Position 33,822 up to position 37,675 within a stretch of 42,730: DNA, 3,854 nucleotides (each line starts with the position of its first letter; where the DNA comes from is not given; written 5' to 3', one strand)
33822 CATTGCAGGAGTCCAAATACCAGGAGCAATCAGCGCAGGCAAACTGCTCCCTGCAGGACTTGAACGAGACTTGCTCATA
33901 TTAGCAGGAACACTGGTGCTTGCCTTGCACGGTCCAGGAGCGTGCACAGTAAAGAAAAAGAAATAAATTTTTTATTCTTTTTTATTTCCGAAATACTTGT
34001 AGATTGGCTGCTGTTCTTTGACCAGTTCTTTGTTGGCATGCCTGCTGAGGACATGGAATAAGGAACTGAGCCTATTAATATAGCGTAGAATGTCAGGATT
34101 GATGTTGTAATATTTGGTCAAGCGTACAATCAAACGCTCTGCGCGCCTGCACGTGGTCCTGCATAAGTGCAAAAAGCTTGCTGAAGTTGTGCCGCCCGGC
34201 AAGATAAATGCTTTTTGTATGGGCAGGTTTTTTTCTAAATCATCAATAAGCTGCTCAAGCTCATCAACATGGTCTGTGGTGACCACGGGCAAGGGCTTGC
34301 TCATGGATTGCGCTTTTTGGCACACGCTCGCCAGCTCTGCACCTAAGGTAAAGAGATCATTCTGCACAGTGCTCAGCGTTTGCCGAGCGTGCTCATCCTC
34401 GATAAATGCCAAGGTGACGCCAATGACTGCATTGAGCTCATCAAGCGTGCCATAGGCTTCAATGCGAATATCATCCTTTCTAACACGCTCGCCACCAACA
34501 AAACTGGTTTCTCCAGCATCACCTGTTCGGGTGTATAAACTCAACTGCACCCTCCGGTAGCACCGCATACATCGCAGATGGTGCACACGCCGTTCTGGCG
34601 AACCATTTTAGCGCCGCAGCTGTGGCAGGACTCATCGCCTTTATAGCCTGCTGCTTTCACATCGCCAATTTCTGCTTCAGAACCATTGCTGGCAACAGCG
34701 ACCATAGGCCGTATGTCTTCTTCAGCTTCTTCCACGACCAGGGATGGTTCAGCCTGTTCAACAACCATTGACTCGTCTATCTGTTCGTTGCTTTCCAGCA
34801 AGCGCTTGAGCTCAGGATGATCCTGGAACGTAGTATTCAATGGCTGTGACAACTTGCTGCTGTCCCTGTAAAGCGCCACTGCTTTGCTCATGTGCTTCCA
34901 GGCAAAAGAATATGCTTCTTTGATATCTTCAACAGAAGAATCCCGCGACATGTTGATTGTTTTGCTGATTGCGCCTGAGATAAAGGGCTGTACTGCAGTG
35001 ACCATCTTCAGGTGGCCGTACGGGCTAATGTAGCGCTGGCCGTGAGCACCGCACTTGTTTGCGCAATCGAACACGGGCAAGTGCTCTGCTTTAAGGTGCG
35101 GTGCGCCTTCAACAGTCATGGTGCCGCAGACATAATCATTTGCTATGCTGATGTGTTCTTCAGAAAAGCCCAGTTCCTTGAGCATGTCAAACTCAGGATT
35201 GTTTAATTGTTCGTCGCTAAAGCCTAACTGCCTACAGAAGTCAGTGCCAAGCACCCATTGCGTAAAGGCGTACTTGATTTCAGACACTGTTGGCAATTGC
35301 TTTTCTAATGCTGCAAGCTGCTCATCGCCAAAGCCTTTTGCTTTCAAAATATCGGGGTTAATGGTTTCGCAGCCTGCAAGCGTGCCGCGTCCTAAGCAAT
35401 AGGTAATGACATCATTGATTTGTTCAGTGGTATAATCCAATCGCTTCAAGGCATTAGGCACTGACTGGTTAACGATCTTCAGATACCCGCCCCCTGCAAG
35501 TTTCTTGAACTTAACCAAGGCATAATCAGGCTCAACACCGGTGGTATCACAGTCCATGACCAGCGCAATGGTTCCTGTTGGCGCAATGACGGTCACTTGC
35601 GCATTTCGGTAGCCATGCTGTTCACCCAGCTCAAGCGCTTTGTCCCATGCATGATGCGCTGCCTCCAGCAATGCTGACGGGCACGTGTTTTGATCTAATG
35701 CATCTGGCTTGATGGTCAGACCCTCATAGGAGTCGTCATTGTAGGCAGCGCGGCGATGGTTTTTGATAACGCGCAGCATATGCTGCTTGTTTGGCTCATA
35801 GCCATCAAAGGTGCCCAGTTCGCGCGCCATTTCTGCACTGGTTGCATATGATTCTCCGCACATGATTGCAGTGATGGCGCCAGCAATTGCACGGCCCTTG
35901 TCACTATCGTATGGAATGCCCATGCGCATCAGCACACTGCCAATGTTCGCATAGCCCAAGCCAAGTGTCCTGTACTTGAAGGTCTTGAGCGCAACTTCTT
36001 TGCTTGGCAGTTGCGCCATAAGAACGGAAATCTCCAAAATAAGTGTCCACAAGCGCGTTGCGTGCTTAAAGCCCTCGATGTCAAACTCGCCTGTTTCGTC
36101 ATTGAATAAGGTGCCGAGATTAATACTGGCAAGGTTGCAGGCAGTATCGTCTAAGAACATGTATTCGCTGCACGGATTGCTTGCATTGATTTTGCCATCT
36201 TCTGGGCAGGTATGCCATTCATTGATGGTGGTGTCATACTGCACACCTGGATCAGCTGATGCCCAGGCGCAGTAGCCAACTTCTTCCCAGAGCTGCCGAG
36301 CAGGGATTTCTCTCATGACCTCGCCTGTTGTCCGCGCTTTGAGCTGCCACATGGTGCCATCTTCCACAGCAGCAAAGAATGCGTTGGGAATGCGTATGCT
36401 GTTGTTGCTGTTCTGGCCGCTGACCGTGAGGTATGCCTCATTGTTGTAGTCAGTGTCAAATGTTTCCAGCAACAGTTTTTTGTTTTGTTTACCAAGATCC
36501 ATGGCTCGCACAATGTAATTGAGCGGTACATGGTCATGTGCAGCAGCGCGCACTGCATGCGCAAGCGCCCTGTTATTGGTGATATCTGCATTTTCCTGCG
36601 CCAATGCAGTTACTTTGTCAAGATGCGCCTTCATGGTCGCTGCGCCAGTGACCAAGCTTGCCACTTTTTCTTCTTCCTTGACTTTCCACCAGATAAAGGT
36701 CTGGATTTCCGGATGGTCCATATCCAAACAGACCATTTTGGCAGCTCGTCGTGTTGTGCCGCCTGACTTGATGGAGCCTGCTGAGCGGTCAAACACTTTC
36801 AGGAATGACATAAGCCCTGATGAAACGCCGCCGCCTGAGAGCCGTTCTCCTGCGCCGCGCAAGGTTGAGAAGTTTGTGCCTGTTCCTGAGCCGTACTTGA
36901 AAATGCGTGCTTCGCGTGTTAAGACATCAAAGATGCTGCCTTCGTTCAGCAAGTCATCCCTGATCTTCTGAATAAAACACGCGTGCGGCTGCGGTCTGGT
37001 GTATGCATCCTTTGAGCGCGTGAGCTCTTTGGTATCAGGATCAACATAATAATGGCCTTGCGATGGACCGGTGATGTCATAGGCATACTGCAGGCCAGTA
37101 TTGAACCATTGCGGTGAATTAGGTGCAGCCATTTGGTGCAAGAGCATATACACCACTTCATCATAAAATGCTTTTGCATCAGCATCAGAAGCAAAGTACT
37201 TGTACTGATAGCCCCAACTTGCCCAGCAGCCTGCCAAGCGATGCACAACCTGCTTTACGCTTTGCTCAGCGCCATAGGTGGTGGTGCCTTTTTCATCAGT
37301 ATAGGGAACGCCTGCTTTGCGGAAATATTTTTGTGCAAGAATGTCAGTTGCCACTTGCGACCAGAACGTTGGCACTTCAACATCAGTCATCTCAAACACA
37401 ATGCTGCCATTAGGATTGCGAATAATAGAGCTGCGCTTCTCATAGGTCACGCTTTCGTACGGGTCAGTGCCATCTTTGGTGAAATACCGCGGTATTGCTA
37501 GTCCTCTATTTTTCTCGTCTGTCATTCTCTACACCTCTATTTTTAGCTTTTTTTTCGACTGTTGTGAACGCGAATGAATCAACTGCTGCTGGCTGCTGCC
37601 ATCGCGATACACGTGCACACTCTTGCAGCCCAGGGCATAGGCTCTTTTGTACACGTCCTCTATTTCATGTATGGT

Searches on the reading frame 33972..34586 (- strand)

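Call 3: search_protein_families(library=pfam, proteins=[window:33972-34586:-], max_evalue=0.01)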
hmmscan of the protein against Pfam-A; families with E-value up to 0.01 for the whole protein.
window:33972-34586:- (204 aa): 1 family
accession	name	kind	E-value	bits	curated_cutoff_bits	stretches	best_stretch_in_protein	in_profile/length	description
PF01923.23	Cob_adeno_trans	-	4.9e-58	196.4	24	1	17-183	1-170/171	Cobalamin adenosyltransferase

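Call 4: search_protein_families(library=ncbifam, proteins=[window:33972-34586:-], max_evalue=0.01)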
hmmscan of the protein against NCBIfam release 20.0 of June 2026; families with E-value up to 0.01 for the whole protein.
window:33972-34586:- (204 aa): 2 families
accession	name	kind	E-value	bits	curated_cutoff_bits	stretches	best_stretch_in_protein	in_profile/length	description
TIGR00636.1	PduO_Nterm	equivalog_domain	2.1e-55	187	108.45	1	18-190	1-165/171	cob(I)yrinic acid a,c-diamide adenosyltransferase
NF011595.0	PRK15020.1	equivalog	0.0049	16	226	1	134-180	195-244/267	ethanolamine utilization cob(I)yrinic acid a,c-diamide adenosyltransferase EutT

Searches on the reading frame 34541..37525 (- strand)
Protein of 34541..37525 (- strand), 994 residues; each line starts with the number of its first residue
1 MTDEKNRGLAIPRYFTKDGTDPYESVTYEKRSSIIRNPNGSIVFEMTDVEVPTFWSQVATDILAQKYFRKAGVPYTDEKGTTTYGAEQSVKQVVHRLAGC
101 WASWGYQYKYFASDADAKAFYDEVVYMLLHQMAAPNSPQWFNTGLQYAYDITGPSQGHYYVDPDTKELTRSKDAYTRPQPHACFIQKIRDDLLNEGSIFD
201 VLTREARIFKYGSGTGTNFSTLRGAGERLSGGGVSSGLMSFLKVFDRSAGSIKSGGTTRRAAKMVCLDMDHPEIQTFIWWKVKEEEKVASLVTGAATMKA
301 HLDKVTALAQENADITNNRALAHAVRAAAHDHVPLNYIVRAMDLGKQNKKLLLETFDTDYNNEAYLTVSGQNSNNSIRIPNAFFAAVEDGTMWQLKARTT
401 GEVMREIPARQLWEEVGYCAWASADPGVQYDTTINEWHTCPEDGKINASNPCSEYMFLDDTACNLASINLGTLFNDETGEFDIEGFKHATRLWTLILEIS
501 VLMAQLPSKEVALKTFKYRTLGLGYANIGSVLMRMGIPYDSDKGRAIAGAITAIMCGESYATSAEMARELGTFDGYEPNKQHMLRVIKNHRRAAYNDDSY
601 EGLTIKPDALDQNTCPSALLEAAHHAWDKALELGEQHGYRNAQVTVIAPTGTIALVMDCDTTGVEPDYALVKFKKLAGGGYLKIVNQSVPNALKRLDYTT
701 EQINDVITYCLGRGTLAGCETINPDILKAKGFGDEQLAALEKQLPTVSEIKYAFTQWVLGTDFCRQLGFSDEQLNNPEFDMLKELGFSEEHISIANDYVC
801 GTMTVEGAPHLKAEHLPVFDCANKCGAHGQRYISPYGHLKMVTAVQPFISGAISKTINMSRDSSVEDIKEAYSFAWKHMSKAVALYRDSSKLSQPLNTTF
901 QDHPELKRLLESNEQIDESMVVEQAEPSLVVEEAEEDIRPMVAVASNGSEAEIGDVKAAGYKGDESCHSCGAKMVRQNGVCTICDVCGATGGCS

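Call 3: search_protein_families(library=pfam, proteins=[window:34541-37525:-], max_evalue=0.01)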
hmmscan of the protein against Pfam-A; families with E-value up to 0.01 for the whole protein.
window:34541-37525:- (994 aa): 2 families
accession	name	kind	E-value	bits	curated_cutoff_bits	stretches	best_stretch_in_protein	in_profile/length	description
PF02867.20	Ribonuc_red_lgC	-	2.1e-124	416.5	23.9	2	182-723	2-457/523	Ribonucleotide reductase, barrel domain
PF08471.15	Ribonuc_red_2_N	-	5.5e-39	133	27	1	39-131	1-103/103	Class II vitamin B12-dependent ribonucleotide reductase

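Call 4: search_protein_families(library=ncbifam, proteins=[window:34541-37525:-], max_evalue=0.01)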
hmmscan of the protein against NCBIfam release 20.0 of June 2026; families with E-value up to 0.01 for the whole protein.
window:34541-37525:- (994 aa): 21 families
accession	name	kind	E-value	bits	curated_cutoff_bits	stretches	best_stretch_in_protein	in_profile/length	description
NF005736.0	PRK07562.1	equivalog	0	1516.1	1737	2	11-919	3-947/1222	vitamin B12-dependent ribonucleotide reductase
NF005122.0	PRK06556.1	equivalog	0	1021.1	859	4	337-725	252-627/960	vitamin B12-dependent ribonucleotide reductase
TIGR02504.1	NrdJ_Z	equivalog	7e-175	583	399.95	2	93-728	5-535/606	adenosylcobalamin-dependent ribonucleoside-diphosphate reductase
NF006417.0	PRK08665.1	equivalog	2.9e-94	316.8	961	3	371-707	199-484/759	vitamin B12-dependent ribonucleotide reductase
NF005010.0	PRK06406.1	subfamily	4.8e-70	236.7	1125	4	372-578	356-560/771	vitamin B12-dependent ribonucleotide reductase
TIGR02506.1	NrdE_NrdA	equivalog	1.8e-53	182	341.05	2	402-707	243-531/616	ribonucleoside-diphosphate reductase subunit alpha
NF006207.0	PRK08332.1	equivalog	4.2e-48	163.5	2400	5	429-579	1221-1372/1684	vitamin B12-dependent ribonucleotide reductase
NF005401.0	PRK06948.1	subfamily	1.2e-41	143.1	906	3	377-580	203-425/604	ribonucleotide reductase-like protein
NF005991.0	PRK08115.1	equivalog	4.4e-39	134.1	854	3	374-579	401-606/858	vitamin B12-dependent ribonucleotide reductase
NF006577.0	PRK09102.1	equivalog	6.9e-33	113.7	620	2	175-307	86-217/604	ribonucleoside-diphosphate reductase subunit alpha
NF005544.0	PRK07207.1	equivalog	6.1e-27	93.8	965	2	398-702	534-824/965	ribonucleoside-diphosphate reductase subunit alpha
NF009029.0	PRK12365.1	equivalog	3.4e-23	81.6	1350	2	403-722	622-925/1046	ribonucleoside-diphosphate reductase subunit alpha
NF005101.0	PRK06539.1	equivalog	1.2e-22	79.7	988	1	404-699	393-672/822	ribonucleoside-diphosphate reductase subunit alpha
TIGR04170.1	RNR_1b_NrdE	exception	6.2e-21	74.3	750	2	406-666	330-588/698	class 1b ribonucleoside-diphosphate reductase subunit alpha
NF006279.0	PRK08447.1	equivalog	1.2e-16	60.3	1082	2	172-282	205-312/789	ribonucleoside-diphosphate reductase subunit alpha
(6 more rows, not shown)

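Call 30: find_homologous_proteins(query=window:34541-37525:-, max_evalue=1e-50)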
Query window:34541-37525:- (994 aa): 8000 proteins with E <= 1e-50 among 8000 candidates; the best 120 are listed.
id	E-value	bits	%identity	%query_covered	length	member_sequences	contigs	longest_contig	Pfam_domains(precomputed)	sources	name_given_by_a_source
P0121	0.0e+0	2322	100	100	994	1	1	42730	PF02867.21,PF08471.16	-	-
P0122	0.0e+0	1731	73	100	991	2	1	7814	PF02867.21,PF08471.16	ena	-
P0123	0.0e+0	1710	72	99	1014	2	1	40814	PF02867.21,PF08471.16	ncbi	-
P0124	0.0e+0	1699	-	-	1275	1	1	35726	PF02867.21,PF08471.16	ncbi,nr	ncbi:MAG: adenosylcobalamin-dependent ribonucleoside-diphosphate reductase, partial [Nitrospira sp.]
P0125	0.0e+0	1695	72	99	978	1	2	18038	PF02867.21,PF08471.16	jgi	jgi:ribonucleoside-diphosphate reductase alpha chain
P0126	0.0e+0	1693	71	100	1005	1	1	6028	PF02867.21,PF08471.16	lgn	-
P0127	0.0e+0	1690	73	82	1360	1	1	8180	PF02867.21,PF08471.16,PF14528.12,PF14890.12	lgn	-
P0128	0.0e+0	1680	-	-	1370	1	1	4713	PF02867.21,PF08471.16,PF14528.12,PF14890.12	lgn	-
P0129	0.0e+0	1672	71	100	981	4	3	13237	PF02867.21,PF08471.16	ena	-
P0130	0.0e+0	1665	71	99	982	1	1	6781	PF02867.21,PF08471.16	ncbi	-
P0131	0.0e+0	1663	72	99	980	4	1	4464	PF02867.21,PF08471.16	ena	-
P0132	0.0e+0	1651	71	100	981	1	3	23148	PF02867.21,PF08471.16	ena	-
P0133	0.0e+0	1638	68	99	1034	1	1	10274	PF02867.21,PF08471.16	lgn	-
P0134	0.0e+0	1628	73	95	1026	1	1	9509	PF02867.21,PF08471.16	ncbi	-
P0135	0.0e+0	1616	68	100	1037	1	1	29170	PF02867.21,PF08471.16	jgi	jgi:ribonucleoside-diphosphate reductase alpha chain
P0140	0.0e+0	1434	65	92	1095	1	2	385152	PF02867.21,PF08471.16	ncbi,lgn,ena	-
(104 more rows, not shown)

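Call 32: find_encoding_contigs(protein=P0124, flank=8000, max_places=1)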
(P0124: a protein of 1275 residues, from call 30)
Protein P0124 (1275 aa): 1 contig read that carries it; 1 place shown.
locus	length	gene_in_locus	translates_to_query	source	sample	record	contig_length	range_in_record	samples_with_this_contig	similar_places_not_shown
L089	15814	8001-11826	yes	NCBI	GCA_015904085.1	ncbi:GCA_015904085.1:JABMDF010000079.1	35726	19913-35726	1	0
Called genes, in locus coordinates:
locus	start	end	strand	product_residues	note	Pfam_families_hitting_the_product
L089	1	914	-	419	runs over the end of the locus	PF00919:UPF0004, PF04055:Radical_SAM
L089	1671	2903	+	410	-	PF07690:MFS_1, PF13000:Acatn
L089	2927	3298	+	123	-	PF14271:DUF4359 (weak)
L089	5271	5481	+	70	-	-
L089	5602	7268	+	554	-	PF02867:Ribonuc_red_lgC, PF12637:TSCPD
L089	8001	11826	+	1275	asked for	PF08471:Ribonuc_red_2_N, PF02867:Ribonuc_red_lgC, PF08471:Ribonuc_red_2_N, PF02867:Ribonuc_red_lgC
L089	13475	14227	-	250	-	-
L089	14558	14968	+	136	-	PF01842:ACT (weak), PF13291:ACT_4 (faint), PF19571:ACT_8, PF22629:ACT_AHAS_ss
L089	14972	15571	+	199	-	PF03330:DPBB_1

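Call 33: find_encoding_contigs(protein=P0140, flank=8000, max_places=1)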
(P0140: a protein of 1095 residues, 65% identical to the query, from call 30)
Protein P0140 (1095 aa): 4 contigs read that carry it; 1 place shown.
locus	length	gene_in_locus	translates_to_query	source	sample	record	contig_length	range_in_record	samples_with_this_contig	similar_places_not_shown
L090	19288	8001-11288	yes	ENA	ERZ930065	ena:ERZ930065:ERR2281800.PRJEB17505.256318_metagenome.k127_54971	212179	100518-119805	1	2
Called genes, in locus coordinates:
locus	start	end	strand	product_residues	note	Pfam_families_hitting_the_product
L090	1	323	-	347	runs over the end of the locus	PF00224:PK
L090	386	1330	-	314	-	PF04131:NanE (faint), PF01207:Dus, PF01180:DHO_dh, PF00977:His_biosynth (weak)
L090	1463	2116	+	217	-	PF01135:PCMT, PF01269:Fibrillarin (weak), PF01189:Methyltr_RsmB-F, PF13649:Methyltransf_25, PF13847:Methyltransf_31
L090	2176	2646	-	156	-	-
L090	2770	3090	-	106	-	-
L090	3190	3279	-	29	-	-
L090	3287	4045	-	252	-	PF01866:Diphthamide_syn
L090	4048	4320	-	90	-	PF01866:Diphthamide_syn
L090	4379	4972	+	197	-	PF01066:CDP-OH_P_transf (weak)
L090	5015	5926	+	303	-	PF10343:Q_salvage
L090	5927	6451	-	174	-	PF01864:CarS-like, PF01148:CTP_transf_1 (weak)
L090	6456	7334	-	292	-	-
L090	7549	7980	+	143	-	PF22811:Zn_ribbon_NrdR, PF03477:ATP-cone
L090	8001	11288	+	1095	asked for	PF08471:Ribonuc_red_2_N, PF02867:Ribonuc_red_lgC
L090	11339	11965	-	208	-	PF13489:Methyltransf_23 (weak), PF08241:Methyltransf_11 (weak), PF13649:Methyltransf_25 (weak)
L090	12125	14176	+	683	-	PF03477:ATP-cone, PF00317:Ribonuc_red_lgN, PF02867:Ribonuc_red_lgC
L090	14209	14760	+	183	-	PF01923:Cob_adeno_trans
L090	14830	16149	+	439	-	PF01636:APH (weak)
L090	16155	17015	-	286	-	PF04014:MazE_antitoxin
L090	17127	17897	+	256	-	-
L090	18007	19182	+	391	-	PF13229:Beta_helix (faint)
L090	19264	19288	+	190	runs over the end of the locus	-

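Call 80: find_homologous_proteins(query=L090:12125-14173:+, max_evalue=1e-100)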
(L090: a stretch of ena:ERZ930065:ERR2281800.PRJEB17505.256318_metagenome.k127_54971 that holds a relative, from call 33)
Query L090:12125-14173:+ (683 aa): 7994 proteins with E <= 1e-100 among 8000 candidates; the best 120 are listed.
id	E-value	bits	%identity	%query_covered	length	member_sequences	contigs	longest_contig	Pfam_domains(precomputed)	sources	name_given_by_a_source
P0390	0.0e+0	1542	100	100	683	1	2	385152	PF02867.21,PF00317.27,PF03477.22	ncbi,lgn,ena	-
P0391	0.0e+0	1156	73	100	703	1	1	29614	PF02867.21,PF00317.27,PF03477.22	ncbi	-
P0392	0.0e+0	1132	69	100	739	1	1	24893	PF02867.21,PF00317.27,PF03477.22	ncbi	ncbi:MAG: adenosylcobalamin-dependent ribonucleoside-diphosphate reductase [Nanoarchaeota archaeon]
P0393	0.0e+0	1130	71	99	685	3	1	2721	PF02867.21,PF00317.27,PF03477.22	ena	-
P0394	0.0e+0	1124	71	100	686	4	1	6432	PF02867.21,PF00317.27,PF03477.22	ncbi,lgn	-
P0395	0.0e+0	1114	70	100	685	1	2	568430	PF02867.21,PF00317.27,PF03477.22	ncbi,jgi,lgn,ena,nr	ncbi:ribonucleoside-diphosphate reductase, adenosylcobalamin-dependent [Candidatus Woesearchaeota ar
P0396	0.0e+0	1106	68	100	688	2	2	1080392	PF02867.21,PF00317.27,PF03477.22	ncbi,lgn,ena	-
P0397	0.0e+0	1105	71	100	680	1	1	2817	PF02867.21,PF00317.27,PF03477.22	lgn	-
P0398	0.0e+0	1101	69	100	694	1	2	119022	PF02867.21,PF00317.27,PF03477.22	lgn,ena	-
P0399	0.0e+0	1097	69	100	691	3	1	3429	PF02867.21,PF00317.27,PF03477.22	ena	-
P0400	0.0e+0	1096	70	100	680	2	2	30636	PF02867.21,PF00317.27,PF03477.22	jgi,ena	-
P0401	0.0e+0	1087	69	100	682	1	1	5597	PF02867.21,PF00317.27,PF03477.22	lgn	-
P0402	0.0e+0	1085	68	100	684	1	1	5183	PF02867.21,PF00317.27,PF03477.22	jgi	jgi:ribonucleoside-diphosphate reductase alpha chain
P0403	0.0e+0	1085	69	100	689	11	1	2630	PF02867.21,PF00317.27,PF03477.22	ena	-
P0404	0.0e+0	1083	68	100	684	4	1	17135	PF02867.21,PF00317.27,PF03477.22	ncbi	-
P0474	0.0e+0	1041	67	100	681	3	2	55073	PF02867.21,PF00317.27,PF03477.22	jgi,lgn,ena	-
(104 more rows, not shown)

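Call 83: find_encoding_contigs(protein=P0474, flank=8000, max_places=1)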
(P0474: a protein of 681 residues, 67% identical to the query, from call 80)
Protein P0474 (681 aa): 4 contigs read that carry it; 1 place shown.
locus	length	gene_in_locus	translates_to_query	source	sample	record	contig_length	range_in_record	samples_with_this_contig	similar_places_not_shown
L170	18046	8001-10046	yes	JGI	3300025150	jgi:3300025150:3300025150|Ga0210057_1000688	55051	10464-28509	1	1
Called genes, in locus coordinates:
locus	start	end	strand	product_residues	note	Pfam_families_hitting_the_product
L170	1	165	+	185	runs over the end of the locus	PF01066:CDP-OH_P_transf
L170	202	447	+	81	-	-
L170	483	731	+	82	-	-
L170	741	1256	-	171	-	PF01864:CarS-like, PF01148:CTP_transf_1 (weak)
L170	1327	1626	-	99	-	-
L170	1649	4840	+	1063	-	PF08471:Ribonuc_red_2_N, PF02867:Ribonuc_red_lgC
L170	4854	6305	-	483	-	PF11074:DUF2779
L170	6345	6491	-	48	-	-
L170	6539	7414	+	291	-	PF02498:Bro-N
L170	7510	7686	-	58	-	-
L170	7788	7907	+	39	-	-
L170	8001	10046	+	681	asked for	PF03477:ATP-cone, PF00317:Ribonuc_red_lgN, PF02867:Ribonuc_red_lgC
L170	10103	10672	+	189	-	PF01923:Cob_adeno_trans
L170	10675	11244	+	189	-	-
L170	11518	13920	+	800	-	PF02463:SMC_N (weak), PF13175:AAA_15 (weak), PF13476:AAA_23, PF13555:AAA_29 (weak)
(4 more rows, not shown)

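Call 84: find_encoding_contigs(protein=P0395, flank=8000, max_places=1)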
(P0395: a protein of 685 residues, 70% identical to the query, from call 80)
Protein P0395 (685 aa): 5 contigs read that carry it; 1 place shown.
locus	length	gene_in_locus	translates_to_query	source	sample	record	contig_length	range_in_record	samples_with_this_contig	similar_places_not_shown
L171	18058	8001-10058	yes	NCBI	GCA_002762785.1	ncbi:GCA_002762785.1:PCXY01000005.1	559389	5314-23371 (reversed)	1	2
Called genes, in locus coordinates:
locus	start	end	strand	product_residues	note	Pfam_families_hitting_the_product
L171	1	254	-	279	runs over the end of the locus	PF01555:N6_N4_Mtase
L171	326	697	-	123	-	-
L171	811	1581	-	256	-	PF01866:Diphthamide_syn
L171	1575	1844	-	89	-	PF01866:Diphthamide_syn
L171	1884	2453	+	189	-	PF01066:CDP-OH_P_transf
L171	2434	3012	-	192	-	PF01864:CarS-like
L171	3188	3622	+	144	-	PF22811:Zn_ribbon_NrdR, PF03477:ATP-cone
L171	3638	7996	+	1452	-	PF08471:Ribonuc_red_2_N, PF14890:Intein_splicing, PF14528:LAGLIDADG_3, PF02867:Ribonuc_red_lgC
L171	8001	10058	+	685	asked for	PF03477:ATP-cone, PF00317:Ribonuc_red_lgN, PF02867:Ribonuc_red_lgC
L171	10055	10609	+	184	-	PF01923:Cob_adeno_trans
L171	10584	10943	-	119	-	-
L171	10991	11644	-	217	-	-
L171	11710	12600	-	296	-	PF13793:Pribosyltran_N, PF24390:PRTase-CE (faint), PF00156:Pribosyltran, PF14572:Pribosyl_synth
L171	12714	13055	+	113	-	-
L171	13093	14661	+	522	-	PF00133:tRNA-synt_1 (faint), PF01921:tRNA-synt_1f, PF01406:tRNA-synt_1e (faint), PF09334:tRNA-synt_1g (faint), PF19269:Anticodon_2 (weak)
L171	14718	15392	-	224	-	-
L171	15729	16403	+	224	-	-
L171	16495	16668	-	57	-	PF01907:Ribosomal_L37e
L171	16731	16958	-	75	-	PF01423:LSM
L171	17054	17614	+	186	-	PF01997:Translin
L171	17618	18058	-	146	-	-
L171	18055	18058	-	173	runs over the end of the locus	PF06610:AlaE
